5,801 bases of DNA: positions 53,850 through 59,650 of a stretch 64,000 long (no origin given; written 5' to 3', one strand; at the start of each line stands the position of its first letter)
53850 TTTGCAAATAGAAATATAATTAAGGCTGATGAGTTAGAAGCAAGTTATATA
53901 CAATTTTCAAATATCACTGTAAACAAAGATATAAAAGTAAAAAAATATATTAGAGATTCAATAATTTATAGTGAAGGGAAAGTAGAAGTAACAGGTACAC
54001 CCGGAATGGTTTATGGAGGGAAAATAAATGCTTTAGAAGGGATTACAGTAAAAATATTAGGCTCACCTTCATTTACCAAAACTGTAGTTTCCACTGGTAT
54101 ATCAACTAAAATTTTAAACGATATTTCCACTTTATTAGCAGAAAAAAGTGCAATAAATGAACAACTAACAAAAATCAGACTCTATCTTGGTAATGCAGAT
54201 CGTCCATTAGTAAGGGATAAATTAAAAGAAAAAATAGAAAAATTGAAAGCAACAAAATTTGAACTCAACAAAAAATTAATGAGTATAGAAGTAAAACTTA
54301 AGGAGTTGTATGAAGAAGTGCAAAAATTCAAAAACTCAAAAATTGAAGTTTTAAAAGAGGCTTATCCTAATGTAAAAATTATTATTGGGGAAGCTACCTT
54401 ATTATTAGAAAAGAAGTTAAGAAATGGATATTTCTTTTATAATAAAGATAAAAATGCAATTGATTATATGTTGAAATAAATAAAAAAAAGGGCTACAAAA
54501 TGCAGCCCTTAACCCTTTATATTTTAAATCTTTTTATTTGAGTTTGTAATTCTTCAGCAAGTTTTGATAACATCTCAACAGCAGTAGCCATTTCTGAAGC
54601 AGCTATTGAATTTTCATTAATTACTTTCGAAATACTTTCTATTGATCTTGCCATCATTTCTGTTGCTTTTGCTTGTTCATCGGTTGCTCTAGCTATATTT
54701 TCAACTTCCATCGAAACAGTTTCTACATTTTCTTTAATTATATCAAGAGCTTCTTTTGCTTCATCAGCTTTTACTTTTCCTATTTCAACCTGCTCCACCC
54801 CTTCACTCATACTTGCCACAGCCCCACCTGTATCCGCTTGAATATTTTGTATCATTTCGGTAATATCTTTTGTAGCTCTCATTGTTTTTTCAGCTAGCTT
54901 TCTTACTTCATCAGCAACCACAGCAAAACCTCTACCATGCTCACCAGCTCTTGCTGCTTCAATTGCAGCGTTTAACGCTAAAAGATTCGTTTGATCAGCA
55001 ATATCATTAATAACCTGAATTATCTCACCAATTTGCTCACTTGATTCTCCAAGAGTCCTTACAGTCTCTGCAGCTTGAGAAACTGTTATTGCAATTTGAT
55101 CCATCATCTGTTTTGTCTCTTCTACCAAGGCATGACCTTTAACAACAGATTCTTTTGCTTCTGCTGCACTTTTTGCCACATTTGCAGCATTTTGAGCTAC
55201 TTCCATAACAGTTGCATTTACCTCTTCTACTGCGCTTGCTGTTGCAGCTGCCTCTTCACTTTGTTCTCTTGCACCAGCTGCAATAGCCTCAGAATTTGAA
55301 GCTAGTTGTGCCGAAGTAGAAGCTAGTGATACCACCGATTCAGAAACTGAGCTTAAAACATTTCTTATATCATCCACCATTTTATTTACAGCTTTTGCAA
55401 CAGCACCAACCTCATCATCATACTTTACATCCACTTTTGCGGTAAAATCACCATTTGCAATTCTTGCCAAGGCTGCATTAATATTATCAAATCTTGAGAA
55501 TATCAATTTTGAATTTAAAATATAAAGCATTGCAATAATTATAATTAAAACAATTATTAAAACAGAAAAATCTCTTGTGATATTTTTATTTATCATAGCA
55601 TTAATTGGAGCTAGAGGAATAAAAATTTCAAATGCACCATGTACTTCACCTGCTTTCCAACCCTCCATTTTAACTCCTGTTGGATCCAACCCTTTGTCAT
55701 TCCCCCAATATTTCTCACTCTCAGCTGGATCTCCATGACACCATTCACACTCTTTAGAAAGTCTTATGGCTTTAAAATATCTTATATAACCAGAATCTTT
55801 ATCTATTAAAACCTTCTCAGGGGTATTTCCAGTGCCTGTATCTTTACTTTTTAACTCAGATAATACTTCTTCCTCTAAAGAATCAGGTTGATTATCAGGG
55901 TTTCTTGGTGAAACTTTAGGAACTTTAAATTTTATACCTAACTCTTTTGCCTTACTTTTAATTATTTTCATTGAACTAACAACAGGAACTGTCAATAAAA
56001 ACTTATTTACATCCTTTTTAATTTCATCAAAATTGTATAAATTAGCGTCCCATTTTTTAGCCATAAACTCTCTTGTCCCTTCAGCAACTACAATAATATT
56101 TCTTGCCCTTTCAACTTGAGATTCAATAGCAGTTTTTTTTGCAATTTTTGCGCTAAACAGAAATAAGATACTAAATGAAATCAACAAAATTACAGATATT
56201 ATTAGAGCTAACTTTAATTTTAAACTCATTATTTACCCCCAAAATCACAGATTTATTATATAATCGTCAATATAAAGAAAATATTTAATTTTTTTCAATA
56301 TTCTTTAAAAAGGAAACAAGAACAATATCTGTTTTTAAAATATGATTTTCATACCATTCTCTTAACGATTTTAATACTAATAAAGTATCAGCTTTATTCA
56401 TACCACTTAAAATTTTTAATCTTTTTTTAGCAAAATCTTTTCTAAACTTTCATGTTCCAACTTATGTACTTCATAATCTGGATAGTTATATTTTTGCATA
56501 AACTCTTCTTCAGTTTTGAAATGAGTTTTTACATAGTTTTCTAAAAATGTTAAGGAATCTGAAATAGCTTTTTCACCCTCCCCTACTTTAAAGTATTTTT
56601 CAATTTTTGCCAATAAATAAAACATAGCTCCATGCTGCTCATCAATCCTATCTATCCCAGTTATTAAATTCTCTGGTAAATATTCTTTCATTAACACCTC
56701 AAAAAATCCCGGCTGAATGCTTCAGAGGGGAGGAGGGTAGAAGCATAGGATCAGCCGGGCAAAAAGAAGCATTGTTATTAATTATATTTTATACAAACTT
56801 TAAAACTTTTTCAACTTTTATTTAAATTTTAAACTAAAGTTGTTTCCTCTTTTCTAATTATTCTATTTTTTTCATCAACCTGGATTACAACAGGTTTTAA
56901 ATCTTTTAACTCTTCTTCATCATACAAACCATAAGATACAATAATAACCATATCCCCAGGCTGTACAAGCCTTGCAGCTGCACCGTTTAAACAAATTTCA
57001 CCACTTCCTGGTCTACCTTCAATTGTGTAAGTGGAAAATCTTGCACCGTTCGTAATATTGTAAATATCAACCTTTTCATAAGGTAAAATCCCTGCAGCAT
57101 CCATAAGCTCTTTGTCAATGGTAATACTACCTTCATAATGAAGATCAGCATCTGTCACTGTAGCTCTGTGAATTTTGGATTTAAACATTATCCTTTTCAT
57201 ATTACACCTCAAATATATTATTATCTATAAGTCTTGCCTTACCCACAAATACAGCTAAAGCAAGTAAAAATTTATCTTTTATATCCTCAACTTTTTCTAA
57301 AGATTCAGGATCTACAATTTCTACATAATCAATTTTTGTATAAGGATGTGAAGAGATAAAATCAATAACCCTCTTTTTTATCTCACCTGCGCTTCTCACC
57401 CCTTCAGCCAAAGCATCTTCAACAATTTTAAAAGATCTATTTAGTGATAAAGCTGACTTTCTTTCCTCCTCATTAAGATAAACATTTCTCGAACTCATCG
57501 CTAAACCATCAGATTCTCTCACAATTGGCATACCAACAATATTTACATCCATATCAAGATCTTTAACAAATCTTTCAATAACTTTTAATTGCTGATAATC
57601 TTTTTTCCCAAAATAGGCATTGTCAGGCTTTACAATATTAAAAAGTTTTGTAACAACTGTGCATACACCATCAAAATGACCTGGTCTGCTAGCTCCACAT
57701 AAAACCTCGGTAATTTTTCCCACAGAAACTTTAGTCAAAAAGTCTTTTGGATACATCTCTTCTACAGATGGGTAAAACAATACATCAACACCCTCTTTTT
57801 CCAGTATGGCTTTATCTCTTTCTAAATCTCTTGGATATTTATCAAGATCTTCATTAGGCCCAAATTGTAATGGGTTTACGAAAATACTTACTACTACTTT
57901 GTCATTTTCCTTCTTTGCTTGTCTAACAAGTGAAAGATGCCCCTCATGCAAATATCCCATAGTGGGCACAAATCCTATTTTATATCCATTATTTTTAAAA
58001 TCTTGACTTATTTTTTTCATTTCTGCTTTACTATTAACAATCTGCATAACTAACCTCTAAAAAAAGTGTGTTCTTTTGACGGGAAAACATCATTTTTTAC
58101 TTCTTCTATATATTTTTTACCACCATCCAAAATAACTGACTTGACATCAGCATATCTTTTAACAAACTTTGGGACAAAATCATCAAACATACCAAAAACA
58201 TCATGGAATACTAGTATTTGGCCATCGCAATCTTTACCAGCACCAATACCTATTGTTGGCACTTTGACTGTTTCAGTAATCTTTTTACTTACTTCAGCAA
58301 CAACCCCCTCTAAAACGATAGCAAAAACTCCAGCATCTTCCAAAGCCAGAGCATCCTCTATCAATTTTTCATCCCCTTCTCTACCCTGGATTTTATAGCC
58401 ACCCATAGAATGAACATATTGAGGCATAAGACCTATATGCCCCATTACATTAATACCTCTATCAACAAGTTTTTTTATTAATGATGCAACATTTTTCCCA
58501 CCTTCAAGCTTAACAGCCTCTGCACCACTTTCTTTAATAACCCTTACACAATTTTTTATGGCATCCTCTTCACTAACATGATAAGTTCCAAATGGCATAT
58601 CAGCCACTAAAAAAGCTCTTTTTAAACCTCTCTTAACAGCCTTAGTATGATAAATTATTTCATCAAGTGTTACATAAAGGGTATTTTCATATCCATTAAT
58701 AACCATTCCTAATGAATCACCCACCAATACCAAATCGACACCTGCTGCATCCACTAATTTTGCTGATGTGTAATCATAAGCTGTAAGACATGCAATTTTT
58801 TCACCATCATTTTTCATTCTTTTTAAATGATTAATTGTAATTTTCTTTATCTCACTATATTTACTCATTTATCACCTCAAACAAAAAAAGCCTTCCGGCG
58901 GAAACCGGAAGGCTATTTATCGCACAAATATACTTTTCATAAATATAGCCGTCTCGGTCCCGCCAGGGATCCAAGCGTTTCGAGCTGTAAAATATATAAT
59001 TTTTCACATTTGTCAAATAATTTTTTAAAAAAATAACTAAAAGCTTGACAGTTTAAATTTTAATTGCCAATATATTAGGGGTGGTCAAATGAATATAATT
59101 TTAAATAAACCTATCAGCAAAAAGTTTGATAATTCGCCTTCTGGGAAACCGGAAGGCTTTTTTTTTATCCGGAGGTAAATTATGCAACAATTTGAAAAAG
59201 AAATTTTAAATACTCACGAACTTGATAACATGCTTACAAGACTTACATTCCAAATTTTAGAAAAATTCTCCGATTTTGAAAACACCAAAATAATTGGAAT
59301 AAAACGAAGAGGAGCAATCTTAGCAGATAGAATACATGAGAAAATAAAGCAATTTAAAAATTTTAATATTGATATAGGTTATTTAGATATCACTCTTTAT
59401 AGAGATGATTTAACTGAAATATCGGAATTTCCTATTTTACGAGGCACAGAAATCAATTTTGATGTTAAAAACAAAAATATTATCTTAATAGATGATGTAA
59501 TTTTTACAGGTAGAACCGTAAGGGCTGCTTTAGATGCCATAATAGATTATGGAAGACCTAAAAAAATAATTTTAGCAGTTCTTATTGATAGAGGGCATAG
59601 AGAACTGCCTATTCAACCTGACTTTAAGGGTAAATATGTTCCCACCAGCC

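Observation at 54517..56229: Chemoreceptor with a single CxxCH heme-c motif in its periplasmic sensor domain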

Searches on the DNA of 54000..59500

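Call 24: search_rna_families(source=window, start=54000, end=59500, threshold=evalue, max_evalue=1)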
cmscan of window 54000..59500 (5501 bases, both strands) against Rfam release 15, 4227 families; matches with E-value up to 1: 5.
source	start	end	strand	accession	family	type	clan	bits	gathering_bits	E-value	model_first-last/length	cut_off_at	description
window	58880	59036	-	RF00515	PyrR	Cis-reg;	-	31.2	54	0.21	1-115/115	no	PyrR binding site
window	58875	59005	-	RF00557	L10_leader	Cis-reg; leader;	-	26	44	0.33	1-138/138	no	Ribosomal protein L10 leader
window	58945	59039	-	RF01749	pan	Cis-reg;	-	24.6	36.2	0.55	1-92/92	no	pan motif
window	54480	54586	-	RF02551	DapZ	Cis-reg;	-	24.3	56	0.55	1-78/78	no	ABC transporter regulator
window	54475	54560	-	RF00558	L20_leader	Cis-reg; leader;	-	23.1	58.7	0.33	1-127/127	no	Ribosomal protein L20 leader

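Call 71: search_rna_families(source=window, start=58860, end=59190, threshold=evalue, max_evalue=1, show_alignments=2)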
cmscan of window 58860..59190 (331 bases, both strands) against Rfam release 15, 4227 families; matches with E-value up to 1: 10.
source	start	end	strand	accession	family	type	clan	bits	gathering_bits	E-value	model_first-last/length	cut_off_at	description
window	58882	58932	-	RF02838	Ref55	Gene; sRNA;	-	31.4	43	0.008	1-54/54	no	Enterococcus sRNA 55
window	58880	59036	-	RF00515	PyrR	Cis-reg;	-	31.2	54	0.013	1-115/115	no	PyrR binding site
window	58875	59005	-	RF00557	L10_leader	Cis-reg; leader;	-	26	44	0.02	1-138/138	no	Ribosomal protein L10 leader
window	58860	58934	+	RF02845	Ref1C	Gene; sRNA;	-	24.8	90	0.13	13-131/131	5'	Enterococcus sRNA 1C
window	58945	59039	-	RF01749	pan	Cis-reg;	-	24.6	36.2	0.033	1-92/92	no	pan motif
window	59096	59168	+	RF02371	PyrG_leader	Cis-reg; leader;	-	24.6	65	0.33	1-78/78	no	PyrG leader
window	58883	59066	-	RF02452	ncr1575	Gene; sRNA;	-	24.4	60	0.16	1-212/212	no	Bacillus sRNA ncr1575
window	58874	58930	-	RF00236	ctRNA_pGA1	Gene; antisense;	-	20.2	45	0.083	1-79/79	no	ctRNA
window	58869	58947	-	RF02621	BSnc120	Gene; sRNA;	-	19.5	114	0.067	1-88/88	no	Brucella sRNA 120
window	58860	58917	+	RF02901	AaHKsRNA41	Gene; sRNA;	-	17.2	97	0.081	127-187/187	5'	Aggregatibacter sRNA 41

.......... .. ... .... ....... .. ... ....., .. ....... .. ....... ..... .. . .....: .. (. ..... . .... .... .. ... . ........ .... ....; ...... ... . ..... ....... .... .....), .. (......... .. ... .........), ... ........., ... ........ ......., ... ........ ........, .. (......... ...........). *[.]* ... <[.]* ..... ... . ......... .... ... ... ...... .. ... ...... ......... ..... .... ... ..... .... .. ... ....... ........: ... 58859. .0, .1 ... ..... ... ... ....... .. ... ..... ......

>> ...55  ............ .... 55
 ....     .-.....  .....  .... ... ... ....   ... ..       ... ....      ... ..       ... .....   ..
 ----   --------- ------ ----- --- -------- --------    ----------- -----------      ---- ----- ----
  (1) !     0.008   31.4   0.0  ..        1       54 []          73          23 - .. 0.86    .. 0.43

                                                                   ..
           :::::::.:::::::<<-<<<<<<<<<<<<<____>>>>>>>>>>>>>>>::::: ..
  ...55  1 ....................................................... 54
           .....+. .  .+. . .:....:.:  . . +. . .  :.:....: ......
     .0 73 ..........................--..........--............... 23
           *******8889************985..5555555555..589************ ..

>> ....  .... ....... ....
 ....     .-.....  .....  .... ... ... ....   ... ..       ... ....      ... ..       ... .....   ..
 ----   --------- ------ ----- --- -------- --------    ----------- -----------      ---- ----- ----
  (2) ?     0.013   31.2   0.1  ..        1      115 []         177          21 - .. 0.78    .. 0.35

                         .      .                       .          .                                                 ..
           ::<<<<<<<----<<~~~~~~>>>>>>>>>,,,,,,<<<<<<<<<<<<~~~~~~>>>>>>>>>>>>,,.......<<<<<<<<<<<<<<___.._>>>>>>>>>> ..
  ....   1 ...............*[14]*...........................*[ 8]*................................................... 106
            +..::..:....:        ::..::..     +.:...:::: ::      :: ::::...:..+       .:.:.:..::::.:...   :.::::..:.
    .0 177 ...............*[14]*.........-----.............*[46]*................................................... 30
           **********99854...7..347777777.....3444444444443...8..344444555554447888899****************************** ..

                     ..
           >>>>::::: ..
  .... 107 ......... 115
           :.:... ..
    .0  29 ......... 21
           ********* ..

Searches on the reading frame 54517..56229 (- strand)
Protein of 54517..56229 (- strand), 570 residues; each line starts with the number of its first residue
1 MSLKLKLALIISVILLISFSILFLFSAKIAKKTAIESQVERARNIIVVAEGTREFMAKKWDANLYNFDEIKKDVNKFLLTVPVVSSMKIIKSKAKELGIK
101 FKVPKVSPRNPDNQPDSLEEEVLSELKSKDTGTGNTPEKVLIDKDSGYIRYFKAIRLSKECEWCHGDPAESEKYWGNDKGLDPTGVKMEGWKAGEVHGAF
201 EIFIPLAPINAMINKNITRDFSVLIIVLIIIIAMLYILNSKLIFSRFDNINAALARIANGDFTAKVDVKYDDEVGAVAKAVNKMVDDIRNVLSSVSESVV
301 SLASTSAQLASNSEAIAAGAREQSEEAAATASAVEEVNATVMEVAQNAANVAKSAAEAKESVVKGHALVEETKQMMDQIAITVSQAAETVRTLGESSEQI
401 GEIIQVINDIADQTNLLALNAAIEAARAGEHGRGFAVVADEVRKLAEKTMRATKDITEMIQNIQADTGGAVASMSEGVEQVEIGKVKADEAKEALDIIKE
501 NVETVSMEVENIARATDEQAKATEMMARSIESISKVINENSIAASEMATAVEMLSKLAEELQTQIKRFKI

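Call 3: search_protein_families(library=pfam, proteins=[window:54517-56229:-], max_evalue=0.01)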
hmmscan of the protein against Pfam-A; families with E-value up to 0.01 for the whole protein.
window:54517-56229:- (570 aa): 4 families
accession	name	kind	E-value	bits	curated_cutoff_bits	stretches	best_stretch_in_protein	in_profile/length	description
PF00015.26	MCPsignal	-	1.6e-50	171.7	34.6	2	382-536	17-171/172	Methyl-accepting chemotaxis protein (MCP) signalling domain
PF11845.13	Tll0287-like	-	7.6e-30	104.7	24.1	1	32-205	2-144/144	Tll0287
PF00672.30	HAMP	-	2e-10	41.3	25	1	242-289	5-52/53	HAMP domain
PF06103.16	DUF948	-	0.0019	18.8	37.2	1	277-345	20-88/89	Bacterial protein of unknown function (DUF948)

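Call 36: find_encoding_contigs(protein=window:54517-56229:-, flank=3000, max_places=4)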
Protein window:54517-56229:- (570 aa): no gene with exactly this product is on record in the collection.
